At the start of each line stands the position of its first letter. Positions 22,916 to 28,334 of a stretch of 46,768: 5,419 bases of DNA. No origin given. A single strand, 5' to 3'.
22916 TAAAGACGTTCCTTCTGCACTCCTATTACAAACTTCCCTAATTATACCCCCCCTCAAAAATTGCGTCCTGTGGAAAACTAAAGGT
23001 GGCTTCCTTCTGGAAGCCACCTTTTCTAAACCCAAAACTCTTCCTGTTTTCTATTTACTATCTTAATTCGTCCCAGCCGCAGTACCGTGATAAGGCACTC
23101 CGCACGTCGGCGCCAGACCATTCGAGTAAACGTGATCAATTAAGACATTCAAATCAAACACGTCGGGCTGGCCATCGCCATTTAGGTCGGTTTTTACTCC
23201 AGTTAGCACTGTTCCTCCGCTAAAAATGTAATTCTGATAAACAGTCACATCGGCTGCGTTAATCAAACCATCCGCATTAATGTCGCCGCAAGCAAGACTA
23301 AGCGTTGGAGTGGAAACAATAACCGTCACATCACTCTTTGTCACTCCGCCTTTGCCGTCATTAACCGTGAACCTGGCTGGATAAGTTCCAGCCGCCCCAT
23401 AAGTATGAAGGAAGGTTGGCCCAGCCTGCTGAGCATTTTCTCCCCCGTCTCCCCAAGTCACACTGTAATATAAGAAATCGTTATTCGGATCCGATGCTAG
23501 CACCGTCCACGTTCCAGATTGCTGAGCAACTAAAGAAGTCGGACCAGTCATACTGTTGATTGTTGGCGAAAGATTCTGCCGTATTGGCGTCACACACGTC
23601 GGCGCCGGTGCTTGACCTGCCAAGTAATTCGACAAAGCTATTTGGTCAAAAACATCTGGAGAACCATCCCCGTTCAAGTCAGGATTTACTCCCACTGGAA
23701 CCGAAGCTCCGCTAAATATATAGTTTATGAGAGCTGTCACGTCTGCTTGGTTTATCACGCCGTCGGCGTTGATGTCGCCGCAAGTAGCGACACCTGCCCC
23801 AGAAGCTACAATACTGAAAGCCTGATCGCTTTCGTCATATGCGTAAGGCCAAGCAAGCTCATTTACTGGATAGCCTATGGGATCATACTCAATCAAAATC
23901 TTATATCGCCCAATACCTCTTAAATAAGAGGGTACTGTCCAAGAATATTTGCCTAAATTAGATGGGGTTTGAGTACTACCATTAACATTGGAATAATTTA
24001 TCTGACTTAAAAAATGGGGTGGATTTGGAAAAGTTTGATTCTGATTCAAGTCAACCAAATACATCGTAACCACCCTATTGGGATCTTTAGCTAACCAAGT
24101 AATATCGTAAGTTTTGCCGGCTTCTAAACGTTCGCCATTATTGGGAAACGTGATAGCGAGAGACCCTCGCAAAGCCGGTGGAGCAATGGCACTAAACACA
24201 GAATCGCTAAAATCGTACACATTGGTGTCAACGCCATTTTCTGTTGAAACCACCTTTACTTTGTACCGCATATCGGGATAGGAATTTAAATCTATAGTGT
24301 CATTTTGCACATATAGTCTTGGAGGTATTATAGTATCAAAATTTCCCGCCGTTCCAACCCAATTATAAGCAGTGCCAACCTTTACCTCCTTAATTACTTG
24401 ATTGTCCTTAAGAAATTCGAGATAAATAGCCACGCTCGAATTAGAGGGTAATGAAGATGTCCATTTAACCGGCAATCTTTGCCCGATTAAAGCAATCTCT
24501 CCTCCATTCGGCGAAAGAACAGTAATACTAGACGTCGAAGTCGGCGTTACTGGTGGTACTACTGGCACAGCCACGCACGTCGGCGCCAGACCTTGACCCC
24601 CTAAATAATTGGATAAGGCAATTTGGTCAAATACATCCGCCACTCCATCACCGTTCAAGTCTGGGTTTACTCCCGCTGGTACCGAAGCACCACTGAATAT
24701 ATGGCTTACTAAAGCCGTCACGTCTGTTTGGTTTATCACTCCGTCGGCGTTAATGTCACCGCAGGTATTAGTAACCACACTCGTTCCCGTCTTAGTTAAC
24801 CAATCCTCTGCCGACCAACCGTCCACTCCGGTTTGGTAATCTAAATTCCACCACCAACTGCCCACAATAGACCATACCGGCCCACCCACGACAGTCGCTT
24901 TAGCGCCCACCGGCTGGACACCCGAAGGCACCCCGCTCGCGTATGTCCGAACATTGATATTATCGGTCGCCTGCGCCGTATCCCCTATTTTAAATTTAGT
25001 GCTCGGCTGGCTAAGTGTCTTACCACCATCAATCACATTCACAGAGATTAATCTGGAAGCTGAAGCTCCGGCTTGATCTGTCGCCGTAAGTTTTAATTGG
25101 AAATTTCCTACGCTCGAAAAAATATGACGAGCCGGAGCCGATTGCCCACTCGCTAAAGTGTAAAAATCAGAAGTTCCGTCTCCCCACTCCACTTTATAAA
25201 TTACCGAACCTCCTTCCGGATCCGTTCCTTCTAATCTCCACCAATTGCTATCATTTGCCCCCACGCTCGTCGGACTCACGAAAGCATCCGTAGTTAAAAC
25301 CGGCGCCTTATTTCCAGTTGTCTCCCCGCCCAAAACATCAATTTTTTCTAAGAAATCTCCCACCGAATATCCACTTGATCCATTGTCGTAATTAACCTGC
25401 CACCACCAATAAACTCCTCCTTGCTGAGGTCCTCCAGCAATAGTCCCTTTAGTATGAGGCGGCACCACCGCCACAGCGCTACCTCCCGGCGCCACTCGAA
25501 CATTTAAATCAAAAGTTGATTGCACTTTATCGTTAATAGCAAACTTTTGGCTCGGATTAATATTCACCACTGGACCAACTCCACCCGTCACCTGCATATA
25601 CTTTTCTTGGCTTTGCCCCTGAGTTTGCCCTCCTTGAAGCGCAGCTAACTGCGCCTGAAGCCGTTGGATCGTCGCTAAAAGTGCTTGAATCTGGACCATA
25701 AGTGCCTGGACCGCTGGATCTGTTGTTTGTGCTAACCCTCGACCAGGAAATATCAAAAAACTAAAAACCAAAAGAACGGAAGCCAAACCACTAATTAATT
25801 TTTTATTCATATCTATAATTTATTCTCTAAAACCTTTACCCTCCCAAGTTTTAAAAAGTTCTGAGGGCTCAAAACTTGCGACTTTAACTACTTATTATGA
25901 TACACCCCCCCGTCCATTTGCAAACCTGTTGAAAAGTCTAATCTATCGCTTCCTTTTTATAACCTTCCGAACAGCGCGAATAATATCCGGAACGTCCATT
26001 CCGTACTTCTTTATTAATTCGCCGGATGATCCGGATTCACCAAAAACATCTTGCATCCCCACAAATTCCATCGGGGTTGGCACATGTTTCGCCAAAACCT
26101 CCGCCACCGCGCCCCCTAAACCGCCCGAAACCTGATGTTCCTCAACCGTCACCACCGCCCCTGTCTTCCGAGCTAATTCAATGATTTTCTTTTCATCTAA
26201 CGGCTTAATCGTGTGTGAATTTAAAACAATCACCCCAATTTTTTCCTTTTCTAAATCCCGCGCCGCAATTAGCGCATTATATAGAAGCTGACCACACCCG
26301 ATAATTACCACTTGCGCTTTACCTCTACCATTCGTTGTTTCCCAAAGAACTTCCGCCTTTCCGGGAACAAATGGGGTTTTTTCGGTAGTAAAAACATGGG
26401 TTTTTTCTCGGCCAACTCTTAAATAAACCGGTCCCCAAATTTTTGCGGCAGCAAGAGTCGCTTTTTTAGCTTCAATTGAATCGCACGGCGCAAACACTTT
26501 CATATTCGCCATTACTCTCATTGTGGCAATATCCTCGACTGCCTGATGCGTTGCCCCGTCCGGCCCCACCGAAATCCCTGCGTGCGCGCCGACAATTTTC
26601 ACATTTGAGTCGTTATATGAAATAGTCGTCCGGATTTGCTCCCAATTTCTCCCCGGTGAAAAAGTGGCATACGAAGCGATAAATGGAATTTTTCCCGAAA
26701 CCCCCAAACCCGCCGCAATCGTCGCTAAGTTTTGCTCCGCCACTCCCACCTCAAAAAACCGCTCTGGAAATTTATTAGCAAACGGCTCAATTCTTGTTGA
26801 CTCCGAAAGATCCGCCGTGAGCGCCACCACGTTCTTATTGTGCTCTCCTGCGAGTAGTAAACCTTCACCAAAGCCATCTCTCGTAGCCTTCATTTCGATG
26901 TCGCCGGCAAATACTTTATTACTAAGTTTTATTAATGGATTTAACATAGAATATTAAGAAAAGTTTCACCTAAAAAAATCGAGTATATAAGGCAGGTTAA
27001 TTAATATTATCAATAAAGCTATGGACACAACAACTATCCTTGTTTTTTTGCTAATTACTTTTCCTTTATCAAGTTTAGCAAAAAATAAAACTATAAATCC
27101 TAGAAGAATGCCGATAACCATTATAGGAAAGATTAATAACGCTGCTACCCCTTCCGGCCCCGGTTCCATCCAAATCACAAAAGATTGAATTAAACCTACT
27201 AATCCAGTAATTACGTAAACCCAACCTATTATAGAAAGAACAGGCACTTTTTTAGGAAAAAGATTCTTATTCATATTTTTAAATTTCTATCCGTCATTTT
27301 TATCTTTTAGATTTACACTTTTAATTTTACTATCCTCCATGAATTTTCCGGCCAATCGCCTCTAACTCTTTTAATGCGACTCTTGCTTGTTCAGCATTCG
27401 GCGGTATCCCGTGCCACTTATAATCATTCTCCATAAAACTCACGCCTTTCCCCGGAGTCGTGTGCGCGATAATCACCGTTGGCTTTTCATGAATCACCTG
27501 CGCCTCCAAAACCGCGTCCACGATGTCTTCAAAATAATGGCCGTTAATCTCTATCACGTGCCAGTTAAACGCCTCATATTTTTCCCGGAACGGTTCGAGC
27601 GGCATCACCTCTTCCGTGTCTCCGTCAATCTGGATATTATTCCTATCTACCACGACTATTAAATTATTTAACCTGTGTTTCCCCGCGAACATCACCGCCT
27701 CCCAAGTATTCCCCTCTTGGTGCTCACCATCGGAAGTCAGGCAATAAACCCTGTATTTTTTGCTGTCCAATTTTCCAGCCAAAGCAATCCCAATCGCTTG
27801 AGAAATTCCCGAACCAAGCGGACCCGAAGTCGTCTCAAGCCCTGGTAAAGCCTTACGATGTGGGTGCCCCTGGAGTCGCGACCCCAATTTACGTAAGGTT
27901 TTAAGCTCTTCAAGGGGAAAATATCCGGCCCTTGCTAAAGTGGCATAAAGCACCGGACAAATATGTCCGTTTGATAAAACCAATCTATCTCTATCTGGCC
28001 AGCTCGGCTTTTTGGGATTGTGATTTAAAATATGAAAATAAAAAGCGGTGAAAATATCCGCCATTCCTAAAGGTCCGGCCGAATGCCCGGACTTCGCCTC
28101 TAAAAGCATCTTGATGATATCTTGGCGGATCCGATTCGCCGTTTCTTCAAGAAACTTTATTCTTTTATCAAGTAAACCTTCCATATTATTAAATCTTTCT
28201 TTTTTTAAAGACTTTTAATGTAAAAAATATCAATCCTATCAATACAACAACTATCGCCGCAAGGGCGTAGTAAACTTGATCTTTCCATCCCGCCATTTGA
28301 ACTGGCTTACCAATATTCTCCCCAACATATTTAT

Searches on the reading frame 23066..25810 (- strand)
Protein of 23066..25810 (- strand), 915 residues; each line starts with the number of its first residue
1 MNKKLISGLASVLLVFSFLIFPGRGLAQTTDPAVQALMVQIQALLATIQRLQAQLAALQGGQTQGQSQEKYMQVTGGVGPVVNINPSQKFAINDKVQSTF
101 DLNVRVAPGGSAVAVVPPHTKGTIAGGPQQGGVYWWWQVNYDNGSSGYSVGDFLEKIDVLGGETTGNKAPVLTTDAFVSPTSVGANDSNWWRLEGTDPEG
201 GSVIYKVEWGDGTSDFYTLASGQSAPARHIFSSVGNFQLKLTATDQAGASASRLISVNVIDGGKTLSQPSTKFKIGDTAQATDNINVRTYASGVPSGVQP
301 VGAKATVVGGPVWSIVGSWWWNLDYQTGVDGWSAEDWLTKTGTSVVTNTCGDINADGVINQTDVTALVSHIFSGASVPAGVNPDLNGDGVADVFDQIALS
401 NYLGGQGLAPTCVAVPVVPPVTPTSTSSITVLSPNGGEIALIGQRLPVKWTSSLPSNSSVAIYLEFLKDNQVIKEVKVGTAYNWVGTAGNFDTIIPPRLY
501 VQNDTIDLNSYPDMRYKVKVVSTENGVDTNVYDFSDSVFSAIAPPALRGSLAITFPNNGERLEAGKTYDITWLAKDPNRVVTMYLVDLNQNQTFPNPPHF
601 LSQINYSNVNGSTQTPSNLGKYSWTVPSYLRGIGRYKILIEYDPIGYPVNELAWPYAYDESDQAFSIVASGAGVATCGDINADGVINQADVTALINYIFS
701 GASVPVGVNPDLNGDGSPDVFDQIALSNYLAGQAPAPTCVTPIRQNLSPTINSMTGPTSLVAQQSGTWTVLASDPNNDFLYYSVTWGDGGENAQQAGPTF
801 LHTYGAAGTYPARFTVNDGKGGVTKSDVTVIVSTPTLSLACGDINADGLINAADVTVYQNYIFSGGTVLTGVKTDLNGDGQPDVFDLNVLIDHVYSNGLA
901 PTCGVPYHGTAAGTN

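Call 10: search_protein_families(library=pfam, proteins=[window:23066-25810:-], max_evalue=0.001)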
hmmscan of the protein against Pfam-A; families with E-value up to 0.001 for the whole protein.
window:23066-25810:- (915 aa): 5 families
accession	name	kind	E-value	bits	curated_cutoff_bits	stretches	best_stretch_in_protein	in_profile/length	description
PF00404.24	Dockerin_1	-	2.7e-24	85.6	22.9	3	678-730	2-56/57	Dockerin type I domain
PF18911.6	PKD_4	-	2.1e-18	66.6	27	2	747-829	2-81/85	PKD domain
PF00801.26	PKD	-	8.2e-13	48.6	23.5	2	757-826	8-75/80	PKD domain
PF10342.15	Kre9_KNH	-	0.00016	22.8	24.6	1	556-641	2-76/94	Kre9/KNH-like N-terminal Ig-like domain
PF22352.2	K319L-like_PKD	-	0.00028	21.3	27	0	189-259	12-84/84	K319L-like, PKD domain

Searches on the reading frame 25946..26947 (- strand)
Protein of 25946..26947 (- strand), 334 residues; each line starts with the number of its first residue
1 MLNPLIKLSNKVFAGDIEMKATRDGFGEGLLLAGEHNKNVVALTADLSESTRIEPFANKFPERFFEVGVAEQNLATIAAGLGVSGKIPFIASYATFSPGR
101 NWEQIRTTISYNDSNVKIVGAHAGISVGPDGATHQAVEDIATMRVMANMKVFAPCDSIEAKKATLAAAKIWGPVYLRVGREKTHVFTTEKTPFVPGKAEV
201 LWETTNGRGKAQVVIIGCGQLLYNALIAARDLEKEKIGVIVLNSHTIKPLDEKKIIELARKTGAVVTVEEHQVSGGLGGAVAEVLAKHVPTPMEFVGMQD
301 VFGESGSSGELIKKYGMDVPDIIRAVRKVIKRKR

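Call 10: search_protein_families(library=pfam, proteins=[window:25946-26947:-], max_evalue=0.001)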
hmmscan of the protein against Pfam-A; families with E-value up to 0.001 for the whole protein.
window:25946-26947:- (334 aa): 3 families
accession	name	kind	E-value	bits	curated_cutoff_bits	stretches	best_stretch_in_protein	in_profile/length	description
PF02779.29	Transket_pyr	-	1.4e-38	132.7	27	1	20-182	3-171/174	Transketolase, pyrimidine binding domain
PF02780.25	Transketolase_C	-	3.3e-27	95.3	25.9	1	209-322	8-124/124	Transketolase, C-terminal domain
PF22613.1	Transketolase_C_1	-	1.4e-05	25.7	27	1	208-318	9-113/113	Transketolase-like TK C-terminal domain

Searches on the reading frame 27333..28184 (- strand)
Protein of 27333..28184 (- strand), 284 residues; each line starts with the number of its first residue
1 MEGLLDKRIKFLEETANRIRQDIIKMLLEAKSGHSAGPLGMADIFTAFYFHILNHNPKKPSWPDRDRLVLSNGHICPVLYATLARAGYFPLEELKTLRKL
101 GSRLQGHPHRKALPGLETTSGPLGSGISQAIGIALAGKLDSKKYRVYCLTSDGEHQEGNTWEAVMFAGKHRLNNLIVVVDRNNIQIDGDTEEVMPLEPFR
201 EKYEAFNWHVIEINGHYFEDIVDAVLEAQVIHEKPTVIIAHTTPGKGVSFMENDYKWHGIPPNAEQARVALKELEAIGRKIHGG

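Call 10: search_protein_families(library=pfam, proteins=[window:27333-28184:-], max_evalue=0.001)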
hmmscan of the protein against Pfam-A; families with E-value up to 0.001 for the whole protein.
window:27333-28184:- (284 aa): 4 families
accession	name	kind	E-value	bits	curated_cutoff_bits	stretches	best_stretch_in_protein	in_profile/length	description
PF00456.26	Transketolase_N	-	4e-65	220.4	22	1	14-268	4-269/334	Transketolase, thiamine diphosphate binding domain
PF13292.11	DXP_synthase_N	-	1.6e-11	44.5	21.2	1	11-187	17-176/274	1-deoxy-D-xylulose-5-phosphate synthase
PF00676.26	E1_dh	-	1.6e-08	34.3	22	1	99-229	80-208/300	Dehydrogenase E1 component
PF02775.26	TPP_enzyme_C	-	0.00013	22.2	21.9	1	117-184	24-84/151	Thiamine pyrophosphate enzyme, C-terminal TPP binding domain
